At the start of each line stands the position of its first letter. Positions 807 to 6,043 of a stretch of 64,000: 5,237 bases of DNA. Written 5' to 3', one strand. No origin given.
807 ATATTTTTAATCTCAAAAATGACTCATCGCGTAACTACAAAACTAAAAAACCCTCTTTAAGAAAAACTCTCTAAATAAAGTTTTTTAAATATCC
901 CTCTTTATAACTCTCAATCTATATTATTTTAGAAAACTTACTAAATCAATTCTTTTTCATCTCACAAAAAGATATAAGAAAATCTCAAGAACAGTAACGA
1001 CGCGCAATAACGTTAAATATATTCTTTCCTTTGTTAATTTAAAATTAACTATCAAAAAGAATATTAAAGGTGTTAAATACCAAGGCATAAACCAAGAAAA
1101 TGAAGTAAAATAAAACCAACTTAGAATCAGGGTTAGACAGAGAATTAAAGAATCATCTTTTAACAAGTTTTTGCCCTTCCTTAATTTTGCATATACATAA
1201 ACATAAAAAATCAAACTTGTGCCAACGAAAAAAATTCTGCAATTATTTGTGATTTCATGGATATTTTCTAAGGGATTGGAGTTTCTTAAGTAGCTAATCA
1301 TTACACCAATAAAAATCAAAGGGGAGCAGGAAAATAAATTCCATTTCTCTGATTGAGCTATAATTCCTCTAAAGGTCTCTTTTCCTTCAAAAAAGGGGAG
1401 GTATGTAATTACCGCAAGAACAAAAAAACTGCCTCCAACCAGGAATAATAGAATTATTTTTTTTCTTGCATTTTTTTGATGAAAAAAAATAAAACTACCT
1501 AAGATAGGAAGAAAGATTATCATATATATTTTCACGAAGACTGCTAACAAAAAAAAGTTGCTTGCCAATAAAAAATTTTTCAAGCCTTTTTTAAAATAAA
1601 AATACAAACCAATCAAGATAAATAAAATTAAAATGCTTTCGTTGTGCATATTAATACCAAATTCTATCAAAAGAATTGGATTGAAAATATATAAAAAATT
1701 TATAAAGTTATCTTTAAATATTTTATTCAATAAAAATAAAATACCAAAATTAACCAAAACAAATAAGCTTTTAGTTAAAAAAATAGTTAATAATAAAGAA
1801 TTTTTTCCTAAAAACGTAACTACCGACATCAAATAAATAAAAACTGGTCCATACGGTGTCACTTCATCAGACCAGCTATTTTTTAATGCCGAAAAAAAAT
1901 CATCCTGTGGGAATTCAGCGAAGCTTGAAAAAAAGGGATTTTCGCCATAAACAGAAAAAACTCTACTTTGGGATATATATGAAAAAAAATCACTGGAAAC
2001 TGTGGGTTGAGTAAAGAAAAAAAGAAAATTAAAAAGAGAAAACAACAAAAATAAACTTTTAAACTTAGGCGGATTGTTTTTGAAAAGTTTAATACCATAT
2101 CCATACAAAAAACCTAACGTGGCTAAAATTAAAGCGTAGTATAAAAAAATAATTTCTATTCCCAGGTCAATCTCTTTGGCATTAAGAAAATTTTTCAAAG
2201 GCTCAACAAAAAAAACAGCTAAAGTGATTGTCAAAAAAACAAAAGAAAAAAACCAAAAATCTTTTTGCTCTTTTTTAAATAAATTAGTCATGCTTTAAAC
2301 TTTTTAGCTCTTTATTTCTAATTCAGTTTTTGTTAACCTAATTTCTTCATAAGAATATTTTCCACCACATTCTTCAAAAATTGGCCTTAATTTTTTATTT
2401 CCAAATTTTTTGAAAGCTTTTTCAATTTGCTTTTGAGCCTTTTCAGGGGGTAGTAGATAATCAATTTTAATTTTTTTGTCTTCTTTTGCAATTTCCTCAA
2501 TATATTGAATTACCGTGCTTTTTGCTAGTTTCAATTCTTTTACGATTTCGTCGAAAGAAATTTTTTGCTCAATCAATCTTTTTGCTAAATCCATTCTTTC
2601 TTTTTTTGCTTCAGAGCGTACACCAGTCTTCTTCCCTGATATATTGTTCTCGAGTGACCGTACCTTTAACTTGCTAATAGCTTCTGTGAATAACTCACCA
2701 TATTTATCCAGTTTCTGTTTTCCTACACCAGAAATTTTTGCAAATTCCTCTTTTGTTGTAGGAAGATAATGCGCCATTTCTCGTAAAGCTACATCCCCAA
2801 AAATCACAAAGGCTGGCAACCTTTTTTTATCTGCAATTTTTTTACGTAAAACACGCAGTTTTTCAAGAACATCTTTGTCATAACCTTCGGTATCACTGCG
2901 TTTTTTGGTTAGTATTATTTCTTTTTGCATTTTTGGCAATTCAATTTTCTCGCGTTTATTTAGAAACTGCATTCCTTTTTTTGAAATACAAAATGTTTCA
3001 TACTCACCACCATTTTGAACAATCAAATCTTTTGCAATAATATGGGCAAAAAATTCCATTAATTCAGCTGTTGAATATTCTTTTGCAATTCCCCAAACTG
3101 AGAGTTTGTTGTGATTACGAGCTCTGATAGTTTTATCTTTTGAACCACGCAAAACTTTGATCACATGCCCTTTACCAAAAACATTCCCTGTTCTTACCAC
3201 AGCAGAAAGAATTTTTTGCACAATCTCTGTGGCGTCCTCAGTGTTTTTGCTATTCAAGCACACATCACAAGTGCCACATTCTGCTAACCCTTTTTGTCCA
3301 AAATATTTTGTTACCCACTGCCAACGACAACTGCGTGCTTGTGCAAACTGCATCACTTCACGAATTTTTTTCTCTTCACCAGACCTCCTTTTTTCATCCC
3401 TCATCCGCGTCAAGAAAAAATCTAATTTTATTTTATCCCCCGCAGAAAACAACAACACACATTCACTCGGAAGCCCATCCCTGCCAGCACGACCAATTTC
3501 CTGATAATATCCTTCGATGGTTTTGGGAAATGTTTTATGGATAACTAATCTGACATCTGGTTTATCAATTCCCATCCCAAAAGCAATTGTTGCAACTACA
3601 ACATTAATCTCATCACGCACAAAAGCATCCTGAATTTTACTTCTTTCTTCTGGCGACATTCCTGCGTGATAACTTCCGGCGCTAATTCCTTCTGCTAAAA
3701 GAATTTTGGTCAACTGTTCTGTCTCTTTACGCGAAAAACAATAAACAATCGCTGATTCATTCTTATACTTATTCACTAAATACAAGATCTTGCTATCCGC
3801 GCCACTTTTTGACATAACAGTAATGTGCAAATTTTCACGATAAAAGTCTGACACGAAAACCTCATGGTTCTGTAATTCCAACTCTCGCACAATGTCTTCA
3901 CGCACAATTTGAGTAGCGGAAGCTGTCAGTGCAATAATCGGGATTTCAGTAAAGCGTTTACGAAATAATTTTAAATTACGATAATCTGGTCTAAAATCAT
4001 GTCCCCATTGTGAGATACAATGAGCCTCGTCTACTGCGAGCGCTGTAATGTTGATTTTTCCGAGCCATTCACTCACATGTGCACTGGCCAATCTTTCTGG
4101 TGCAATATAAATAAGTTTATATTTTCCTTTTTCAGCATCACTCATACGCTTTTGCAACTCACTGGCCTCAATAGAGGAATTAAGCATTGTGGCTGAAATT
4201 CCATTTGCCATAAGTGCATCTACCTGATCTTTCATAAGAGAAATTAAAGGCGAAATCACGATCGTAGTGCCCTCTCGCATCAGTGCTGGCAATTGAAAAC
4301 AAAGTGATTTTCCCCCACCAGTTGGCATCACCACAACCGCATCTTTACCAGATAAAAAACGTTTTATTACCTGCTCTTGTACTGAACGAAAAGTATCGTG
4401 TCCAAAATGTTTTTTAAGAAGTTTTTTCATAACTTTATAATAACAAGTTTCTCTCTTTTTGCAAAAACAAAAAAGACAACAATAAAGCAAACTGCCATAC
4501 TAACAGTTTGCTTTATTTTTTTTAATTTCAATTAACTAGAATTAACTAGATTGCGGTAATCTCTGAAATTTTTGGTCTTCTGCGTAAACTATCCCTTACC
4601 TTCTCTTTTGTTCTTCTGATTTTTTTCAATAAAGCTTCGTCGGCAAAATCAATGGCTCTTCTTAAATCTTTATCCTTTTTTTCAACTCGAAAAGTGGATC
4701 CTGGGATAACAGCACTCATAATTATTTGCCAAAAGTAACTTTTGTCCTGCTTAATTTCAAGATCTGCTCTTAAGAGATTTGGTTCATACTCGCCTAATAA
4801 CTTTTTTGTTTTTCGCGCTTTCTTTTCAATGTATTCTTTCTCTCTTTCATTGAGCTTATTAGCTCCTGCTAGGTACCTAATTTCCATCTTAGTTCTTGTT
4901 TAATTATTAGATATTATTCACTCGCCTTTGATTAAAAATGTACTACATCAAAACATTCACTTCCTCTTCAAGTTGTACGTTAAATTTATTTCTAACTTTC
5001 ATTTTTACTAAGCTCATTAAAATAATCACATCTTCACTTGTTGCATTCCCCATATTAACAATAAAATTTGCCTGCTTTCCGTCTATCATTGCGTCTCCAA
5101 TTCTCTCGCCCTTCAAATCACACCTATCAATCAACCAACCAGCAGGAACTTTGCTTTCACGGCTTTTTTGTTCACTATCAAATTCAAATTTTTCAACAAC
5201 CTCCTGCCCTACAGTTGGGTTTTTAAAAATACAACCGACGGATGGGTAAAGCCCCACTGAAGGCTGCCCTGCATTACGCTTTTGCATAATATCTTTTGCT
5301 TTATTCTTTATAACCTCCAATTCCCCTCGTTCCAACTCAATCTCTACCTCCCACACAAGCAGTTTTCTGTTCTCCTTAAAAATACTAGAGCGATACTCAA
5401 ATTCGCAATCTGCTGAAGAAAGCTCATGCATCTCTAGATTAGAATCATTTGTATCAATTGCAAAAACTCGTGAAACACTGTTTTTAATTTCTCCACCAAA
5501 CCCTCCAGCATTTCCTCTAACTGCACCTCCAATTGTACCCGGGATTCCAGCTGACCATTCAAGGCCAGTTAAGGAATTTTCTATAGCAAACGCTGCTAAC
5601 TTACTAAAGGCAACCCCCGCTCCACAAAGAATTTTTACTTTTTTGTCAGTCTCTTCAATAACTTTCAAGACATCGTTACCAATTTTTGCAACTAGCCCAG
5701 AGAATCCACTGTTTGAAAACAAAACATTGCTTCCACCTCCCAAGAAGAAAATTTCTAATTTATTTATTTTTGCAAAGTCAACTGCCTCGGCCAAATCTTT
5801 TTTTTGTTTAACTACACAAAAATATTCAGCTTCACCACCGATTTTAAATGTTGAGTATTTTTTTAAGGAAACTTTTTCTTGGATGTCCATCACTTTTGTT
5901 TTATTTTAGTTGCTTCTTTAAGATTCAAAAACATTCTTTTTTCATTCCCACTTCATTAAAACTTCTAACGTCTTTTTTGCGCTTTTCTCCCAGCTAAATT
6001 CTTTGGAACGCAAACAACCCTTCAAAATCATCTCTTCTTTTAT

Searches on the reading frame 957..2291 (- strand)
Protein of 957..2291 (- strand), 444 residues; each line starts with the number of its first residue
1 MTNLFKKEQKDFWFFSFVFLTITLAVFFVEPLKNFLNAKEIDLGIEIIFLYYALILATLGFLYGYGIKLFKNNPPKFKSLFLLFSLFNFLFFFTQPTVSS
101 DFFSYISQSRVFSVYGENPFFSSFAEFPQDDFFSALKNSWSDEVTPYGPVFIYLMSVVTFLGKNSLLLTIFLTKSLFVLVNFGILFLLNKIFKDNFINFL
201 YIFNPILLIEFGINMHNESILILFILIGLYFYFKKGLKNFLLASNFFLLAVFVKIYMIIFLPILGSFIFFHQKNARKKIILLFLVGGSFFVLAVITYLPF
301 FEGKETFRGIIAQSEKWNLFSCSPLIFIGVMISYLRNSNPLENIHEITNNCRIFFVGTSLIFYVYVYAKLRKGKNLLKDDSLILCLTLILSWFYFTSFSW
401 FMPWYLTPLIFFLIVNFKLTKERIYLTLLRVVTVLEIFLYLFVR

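Call 24: search_protein_families(library=pfam, max_evalue=0.00001, proteins=[window:957-2291:-])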
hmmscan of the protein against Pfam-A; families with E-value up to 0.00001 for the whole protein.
window:957-2291:- (444 aa): 0 families

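Call 53: find_encoding_contigs(protein=window:957-2291:-, flank=10000, max_places=4)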
Protein window:957-2291:- (444 aa): no gene with exactly this product is on record in the collection.

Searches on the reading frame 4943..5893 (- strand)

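Call 24: search_protein_families(library=pfam, max_evalue=0.00001, proteins=[window:4943-5893:-])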
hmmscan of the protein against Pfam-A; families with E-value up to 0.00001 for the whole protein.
window:4943-5893:- (316 aa): 2 families
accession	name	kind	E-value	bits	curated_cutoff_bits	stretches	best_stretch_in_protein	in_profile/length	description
PF02873.21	MurB_C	-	3e-30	104.8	27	1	195-314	2-98/99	UDP-N-acetylenolpyruvoylglucosamine reductase, C-terminal domain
PF01565.28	FAD_binding_4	-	3e-19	69.5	26.4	1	24-143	3-126/139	FAD binding domain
